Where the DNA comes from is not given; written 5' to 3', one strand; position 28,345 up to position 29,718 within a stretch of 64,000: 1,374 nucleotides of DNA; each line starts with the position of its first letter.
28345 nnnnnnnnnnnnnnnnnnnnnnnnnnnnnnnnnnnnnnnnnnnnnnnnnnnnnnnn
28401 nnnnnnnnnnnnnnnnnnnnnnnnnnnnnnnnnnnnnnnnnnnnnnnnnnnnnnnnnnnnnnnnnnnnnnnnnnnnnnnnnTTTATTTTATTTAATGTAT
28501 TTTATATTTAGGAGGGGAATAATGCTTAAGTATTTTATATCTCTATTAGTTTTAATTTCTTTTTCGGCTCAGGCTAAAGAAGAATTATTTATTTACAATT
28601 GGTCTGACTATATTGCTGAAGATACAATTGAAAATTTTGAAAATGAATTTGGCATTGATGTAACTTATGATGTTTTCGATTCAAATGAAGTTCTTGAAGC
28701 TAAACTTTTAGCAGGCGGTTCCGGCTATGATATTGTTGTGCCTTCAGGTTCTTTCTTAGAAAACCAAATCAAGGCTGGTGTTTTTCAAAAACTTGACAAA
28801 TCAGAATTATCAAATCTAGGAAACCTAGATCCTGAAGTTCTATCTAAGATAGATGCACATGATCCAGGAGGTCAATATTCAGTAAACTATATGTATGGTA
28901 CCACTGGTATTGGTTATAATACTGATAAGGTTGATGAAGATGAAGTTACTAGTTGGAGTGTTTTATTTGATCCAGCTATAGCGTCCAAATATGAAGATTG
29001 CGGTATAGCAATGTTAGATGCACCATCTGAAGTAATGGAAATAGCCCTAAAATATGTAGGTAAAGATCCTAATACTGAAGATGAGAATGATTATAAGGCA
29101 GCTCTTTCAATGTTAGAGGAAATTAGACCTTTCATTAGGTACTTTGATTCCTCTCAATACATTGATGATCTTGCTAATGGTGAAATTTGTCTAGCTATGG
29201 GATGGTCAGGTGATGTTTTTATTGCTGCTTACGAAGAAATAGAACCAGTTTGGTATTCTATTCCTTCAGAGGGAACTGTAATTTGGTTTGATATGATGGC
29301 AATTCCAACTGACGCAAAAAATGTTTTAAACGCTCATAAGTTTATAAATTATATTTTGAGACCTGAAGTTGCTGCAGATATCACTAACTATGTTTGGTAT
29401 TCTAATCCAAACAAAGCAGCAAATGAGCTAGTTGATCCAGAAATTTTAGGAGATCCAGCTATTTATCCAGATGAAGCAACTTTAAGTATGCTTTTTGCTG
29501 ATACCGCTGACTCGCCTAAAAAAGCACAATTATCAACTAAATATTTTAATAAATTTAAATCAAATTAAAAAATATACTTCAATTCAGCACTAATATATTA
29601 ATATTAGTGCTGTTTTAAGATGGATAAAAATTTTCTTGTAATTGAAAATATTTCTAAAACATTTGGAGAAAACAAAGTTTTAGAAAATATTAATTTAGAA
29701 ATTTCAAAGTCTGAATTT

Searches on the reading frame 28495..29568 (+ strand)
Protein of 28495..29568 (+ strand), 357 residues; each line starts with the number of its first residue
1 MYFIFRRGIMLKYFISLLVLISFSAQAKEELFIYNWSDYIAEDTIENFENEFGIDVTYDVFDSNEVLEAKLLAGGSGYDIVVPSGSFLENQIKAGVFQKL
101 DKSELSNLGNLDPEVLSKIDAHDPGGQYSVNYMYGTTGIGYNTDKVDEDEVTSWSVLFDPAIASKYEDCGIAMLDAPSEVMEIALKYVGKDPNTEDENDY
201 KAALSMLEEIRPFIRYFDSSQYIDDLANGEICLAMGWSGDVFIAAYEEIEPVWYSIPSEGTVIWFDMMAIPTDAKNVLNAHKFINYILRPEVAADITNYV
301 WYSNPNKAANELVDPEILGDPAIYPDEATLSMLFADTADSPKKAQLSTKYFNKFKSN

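Call 30: search_protein_families(library=pfam, proteins=[window:28495-29568:+], max_evalue=0.00001)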
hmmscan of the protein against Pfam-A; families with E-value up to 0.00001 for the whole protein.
window:28495-29568:+ (357 aa): 3 families
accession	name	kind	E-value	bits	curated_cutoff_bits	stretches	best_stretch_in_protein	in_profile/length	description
PF13416.11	SBP_bac_8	-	7.4e-30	105.1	27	1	45-320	3-274/279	Bacterial extracellular solute-binding protein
PF13343.11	SBP_bac_6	-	1.3e-22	80.9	24.6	1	79-302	5-217/245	Bacterial extracellular solute-binding protein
PF01547.30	SBP_bac_1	-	9.1e-16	59.1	26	1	43-293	16-306/307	Bacterial extracellular solute-binding protein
